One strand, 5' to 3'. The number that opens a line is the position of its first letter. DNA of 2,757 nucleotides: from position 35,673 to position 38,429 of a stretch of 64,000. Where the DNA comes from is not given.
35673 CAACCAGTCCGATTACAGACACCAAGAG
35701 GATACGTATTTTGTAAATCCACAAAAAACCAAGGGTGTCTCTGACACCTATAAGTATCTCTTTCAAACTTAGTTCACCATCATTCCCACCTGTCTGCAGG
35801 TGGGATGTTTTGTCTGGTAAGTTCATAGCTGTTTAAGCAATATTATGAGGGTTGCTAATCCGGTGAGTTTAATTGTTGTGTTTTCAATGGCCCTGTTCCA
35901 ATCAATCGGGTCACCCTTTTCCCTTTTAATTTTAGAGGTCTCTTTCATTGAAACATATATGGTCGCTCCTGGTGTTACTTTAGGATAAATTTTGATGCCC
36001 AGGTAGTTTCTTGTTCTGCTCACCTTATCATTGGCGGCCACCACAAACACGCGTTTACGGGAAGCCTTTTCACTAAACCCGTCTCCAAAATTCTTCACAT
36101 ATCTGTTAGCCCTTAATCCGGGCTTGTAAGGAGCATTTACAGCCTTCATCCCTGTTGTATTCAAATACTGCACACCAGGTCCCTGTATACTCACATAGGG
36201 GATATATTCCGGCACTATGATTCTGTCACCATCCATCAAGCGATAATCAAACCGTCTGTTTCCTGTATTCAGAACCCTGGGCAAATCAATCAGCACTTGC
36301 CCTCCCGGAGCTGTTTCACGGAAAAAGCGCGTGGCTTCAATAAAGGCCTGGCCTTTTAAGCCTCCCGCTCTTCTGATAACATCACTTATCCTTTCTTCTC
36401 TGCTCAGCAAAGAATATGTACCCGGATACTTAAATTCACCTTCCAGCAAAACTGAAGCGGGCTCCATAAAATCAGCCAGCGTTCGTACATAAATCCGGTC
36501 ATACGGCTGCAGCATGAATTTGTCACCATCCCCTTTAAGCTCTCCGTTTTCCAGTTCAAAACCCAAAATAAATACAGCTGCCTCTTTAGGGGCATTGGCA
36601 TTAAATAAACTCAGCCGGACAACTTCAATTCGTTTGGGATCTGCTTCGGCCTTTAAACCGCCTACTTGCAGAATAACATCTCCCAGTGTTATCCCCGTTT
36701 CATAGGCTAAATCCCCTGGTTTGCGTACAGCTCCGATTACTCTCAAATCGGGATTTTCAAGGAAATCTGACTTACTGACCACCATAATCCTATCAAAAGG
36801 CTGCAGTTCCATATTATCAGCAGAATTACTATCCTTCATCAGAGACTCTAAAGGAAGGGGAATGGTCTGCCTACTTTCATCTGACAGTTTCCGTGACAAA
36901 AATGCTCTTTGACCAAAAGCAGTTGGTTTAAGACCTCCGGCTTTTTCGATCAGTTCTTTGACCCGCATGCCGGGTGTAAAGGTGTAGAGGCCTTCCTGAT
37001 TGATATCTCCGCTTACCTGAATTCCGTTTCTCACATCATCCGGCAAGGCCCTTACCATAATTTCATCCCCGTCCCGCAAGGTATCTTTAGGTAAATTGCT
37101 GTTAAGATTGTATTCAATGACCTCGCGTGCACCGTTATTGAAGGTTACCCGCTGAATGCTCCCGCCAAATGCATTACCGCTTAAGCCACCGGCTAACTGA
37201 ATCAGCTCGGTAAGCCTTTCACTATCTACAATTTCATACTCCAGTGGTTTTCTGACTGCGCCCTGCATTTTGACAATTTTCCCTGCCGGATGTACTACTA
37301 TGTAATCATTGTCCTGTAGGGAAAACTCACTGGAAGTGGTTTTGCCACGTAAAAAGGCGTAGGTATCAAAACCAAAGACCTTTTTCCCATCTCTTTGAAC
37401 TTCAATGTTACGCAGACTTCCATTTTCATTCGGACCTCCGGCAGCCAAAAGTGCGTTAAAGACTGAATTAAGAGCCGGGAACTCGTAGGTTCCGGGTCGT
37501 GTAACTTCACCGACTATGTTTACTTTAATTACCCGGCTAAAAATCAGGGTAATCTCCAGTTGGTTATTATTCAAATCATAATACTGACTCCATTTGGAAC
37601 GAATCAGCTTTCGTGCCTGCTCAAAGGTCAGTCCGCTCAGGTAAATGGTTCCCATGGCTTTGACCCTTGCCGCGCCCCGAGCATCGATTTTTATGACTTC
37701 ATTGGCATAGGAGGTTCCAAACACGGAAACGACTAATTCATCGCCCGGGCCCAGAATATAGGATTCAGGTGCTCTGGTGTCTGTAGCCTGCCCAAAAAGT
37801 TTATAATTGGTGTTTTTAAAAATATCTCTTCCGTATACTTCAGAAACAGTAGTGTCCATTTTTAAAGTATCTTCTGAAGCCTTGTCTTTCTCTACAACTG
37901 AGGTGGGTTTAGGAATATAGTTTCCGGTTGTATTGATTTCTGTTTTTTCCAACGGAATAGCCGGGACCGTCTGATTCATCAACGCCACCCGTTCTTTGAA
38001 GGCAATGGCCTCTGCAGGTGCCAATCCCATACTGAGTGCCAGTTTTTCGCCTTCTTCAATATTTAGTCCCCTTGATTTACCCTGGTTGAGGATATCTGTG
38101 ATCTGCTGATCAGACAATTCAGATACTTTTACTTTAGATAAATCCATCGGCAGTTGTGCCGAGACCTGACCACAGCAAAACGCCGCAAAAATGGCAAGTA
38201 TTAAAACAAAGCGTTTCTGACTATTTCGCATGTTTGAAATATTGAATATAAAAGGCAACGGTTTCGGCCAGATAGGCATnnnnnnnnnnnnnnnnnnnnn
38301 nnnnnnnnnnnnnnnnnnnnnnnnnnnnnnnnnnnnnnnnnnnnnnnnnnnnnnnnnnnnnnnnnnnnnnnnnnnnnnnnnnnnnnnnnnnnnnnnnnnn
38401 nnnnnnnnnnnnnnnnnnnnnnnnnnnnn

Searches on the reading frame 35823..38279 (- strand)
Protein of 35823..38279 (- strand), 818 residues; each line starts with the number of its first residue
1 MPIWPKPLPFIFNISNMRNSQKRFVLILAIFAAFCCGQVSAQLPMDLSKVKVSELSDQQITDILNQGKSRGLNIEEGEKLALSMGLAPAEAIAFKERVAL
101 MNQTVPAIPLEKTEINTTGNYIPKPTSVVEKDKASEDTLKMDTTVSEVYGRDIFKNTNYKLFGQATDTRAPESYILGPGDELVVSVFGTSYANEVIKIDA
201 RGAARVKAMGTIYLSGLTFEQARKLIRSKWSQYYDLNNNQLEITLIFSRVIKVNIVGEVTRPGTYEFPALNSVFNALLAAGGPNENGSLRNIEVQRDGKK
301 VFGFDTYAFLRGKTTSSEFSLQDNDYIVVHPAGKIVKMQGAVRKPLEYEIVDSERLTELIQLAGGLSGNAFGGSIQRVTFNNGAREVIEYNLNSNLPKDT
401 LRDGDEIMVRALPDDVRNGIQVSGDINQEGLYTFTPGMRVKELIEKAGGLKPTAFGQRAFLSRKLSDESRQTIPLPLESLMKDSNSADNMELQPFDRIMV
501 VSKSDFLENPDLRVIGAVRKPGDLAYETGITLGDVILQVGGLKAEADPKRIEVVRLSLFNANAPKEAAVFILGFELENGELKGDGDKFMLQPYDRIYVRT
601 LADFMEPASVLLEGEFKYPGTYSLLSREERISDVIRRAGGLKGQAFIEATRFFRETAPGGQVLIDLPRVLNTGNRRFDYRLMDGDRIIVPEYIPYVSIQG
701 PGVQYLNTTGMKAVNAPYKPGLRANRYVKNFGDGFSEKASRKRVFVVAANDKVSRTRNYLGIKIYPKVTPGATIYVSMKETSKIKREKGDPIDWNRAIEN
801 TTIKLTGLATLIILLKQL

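Call 70: search_protein_families(library=pfam, proteins=[window:35823-38279:-], max_evalue=0.00001)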
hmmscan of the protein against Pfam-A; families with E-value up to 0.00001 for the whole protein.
window:35823-38279:- (818 aa): 3 families
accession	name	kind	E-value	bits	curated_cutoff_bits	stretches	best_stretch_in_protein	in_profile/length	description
PF10531.15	SLBB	-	1.1e-39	134.4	27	3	252-304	1-54/55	SLBB domain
PF22461.2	SLBB_2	-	8.7e-36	122.3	27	3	420-500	3-79/79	SLBB domain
PF02563.21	Poly_export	-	1.6e-13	51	28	1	170-244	3-75/77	Polysaccharide biosynthesis/export protein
